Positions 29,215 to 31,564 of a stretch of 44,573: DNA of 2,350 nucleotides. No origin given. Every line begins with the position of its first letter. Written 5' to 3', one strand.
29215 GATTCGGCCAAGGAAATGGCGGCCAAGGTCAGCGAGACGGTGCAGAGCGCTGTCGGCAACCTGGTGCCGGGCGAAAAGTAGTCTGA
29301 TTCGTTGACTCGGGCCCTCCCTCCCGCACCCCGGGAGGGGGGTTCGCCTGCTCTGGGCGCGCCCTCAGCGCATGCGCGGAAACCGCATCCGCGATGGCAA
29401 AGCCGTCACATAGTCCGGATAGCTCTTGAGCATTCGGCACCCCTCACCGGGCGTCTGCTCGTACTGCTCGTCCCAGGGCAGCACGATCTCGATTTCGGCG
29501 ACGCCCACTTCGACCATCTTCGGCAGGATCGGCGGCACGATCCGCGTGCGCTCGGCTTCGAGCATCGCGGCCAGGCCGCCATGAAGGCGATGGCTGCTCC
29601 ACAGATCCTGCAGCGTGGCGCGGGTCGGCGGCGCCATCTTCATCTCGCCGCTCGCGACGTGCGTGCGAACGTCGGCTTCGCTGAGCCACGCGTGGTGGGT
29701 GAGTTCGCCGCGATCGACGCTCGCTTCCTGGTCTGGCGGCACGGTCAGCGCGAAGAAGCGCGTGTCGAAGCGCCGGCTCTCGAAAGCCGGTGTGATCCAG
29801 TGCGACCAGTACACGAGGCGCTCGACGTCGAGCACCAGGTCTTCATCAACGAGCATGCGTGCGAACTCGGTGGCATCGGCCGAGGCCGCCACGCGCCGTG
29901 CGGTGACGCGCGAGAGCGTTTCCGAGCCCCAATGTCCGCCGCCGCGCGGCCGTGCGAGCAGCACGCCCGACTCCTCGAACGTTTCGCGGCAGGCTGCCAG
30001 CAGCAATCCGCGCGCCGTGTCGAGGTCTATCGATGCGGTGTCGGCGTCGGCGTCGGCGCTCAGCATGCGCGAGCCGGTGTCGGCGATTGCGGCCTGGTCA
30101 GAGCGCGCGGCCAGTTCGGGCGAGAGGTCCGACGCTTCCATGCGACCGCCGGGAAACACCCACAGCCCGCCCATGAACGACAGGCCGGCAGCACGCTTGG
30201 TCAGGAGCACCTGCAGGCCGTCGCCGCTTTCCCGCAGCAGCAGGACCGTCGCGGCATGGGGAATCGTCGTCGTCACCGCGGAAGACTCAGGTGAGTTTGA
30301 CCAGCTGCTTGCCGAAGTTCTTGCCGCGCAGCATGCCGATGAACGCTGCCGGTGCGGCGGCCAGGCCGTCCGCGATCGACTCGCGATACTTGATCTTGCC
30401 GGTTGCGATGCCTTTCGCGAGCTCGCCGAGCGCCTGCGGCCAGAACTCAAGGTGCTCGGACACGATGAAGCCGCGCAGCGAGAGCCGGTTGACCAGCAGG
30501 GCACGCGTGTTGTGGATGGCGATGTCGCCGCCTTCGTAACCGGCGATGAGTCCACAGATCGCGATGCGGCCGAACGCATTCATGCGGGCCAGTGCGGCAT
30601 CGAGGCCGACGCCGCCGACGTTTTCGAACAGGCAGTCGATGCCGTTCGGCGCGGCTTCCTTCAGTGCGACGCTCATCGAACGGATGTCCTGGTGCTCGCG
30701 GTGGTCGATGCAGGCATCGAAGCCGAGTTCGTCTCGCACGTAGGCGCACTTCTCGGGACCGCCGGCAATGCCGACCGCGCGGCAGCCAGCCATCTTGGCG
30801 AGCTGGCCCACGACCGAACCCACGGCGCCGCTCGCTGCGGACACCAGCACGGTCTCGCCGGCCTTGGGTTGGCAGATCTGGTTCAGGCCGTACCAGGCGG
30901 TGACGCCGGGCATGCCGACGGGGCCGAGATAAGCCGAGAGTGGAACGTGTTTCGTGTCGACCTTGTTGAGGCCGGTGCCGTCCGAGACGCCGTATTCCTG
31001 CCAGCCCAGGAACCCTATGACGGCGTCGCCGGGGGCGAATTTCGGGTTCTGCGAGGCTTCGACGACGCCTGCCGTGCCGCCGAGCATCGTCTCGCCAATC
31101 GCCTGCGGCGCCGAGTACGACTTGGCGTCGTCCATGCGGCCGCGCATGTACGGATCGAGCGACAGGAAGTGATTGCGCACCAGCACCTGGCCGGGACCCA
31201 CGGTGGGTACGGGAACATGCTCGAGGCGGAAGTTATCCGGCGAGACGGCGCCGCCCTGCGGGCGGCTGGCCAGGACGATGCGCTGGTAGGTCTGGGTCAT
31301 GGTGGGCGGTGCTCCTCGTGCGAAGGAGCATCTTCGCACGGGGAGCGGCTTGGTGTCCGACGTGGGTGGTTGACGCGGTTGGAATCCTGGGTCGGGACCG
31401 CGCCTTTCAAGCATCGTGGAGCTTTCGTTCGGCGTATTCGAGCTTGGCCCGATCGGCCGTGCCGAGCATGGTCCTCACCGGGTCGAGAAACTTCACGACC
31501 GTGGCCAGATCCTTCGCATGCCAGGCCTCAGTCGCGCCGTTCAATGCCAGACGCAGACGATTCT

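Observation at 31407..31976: ATGA-coupled 189-aa ORF directly after the RHS gene: candidate immunity protein of unknown family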

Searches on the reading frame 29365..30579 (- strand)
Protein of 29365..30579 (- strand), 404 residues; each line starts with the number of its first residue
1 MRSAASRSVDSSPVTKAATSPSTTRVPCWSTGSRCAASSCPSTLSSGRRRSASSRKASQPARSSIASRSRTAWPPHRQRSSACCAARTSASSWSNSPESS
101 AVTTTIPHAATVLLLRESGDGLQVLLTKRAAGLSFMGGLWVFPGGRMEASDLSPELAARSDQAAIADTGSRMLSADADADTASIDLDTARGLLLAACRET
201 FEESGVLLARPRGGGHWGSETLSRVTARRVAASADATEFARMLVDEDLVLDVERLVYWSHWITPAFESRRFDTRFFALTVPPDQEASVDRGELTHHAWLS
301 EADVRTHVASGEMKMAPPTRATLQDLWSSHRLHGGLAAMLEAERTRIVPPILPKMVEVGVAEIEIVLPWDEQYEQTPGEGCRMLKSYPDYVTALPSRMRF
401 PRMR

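Call 6: search_protein_families(library=pfam, proteins=[window:29365-30579:-], max_evalue=0.1)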
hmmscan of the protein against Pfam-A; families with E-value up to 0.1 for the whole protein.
window:29365-30579:- (404 aa): 2 families
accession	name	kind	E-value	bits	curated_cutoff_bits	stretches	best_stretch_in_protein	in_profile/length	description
PF00293.34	NUDIX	-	5.3e-08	33.4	21.1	1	109-159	5-49/134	NUDIX domain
PF14815.12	NUDIX_4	-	0.002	18.4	35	1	112-159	2-46/113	NUDIX domain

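Call 9: search_protein_families(library=ncbifam, proteins=[window:29365-30579:-], max_evalue=0.1)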
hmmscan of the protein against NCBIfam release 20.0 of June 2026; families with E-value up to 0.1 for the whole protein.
window:29365-30579:- (404 aa): 3 families
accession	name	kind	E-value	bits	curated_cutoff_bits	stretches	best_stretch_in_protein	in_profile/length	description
NF006530.0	PRK08999.1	equivalog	0.0012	18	245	1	115-151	14-46/315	Nudix family hydrolase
NF008044.0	PRK10776.1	equivalog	0.0048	16.8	148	1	123-157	17-49/130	8-oxo-dGTP diphosphatase MutT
TIGR00586.1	mutt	equivalog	0.0092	16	97.9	1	123-155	18-49/129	8-oxo-dGTP diphosphatase MutT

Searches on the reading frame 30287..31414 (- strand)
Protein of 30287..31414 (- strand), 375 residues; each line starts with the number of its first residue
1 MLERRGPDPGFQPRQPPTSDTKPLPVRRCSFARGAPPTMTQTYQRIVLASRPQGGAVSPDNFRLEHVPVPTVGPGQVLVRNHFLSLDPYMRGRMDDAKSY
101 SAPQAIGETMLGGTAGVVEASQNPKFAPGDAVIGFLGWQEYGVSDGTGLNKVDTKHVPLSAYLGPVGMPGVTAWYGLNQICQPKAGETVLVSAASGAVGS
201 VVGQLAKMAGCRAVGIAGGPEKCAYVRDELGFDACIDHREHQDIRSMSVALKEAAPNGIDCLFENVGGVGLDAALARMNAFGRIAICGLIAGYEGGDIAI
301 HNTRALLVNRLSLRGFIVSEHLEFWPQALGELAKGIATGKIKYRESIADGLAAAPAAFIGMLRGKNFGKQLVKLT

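Call 6: search_protein_families(library=pfam, proteins=[window:30287-31414:-], max_evalue=0.1)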
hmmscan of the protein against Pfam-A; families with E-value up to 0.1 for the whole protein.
window:30287-31414:- (375 aa): 3 families
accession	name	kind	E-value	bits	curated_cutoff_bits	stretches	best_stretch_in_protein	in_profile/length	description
PF16884.10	ADH_N_2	-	1.4e-38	131.5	31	1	45-152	2-108/108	N-terminal domain of oxidoreductase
PF00107.32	ADH_zinc_N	-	1.7e-19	70.5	31.8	1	197-332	1-127/129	Zinc-binding dehydrogenase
PF13602.12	ADH_zinc_N_2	-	1.1e-06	30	27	1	230-370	1-132/134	Zinc-binding dehydrogenase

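Call 9: search_protein_families(library=ncbifam, proteins=[window:30287-31414:-], max_evalue=0.1)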
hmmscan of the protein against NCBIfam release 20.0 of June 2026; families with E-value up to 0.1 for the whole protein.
window:30287-31414:- (375 aa): 12 families
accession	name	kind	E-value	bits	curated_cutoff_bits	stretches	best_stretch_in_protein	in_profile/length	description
NF058644.1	CurcmRedCuraProt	equivalog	1.3e-122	409.1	440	1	44-374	1-333/336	NADPH-dependent curcumin/dihydrocurcumin reductase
TIGR02825.1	B4_12hDH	equivalog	1.4e-75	254.8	579.85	1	59-373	18-327/327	leukotriene B4 12-hydroxydehydrogenase/15-oxo-prostaglandin 13-reductase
TIGR02824.1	quinone_pig3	subfamily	7.1e-19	68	296.8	1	58-315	11-261/325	putative NAD(P)H quinone oxidoreductase, PIG3 family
TIGR02823.1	oxido_YhdH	subfamily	4.9e-13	48.6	297.25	1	114-294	64-248/324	acrylyl-CoA reductase family protein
NF008024.0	PRK10754.1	subfamily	7.7e-11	41.6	348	1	169-343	124-294/327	NADPH:quinone reductase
TIGR01751.1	crot-CoA-red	equivalog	6.2e-10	38.3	378.55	1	183-242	187-245/398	crotonyl-CoA carboxylase/reductase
NF041183.1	Pks2_ls1_myc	equivalog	3.1e-09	34.2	2400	1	169-369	1528-1724/2086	sulfolipid-1 biosynthesis phthioceranic/hydroxyphthioceranic acid synthase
NF051456.1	acrylyl_AcuI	equivalog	3.2e-09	36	440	1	115-294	66-248/325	acrylyl-CoA reductase (NADPH)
NF041172.1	AcrlCoa_red_Thmprot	equivalog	2.6e-08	33.2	500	1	175-290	153-258/334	acryloyl-CoA reductase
NF010344.0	PRK13771.1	subfamily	1.7e-07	30.6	349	1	177-290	155-257/334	putative alcohol dehydrogenase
NF003808.0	PRK05396.1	equivalog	1.9e-06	27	380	1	184-333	162-303/341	L-threonine 3-dehydrogenase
TIGR02817.1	adh_fam_1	subfamily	0.0001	21.9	284.05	1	179-241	140-204/336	zinc-binding alcohol dehydrogenase family protein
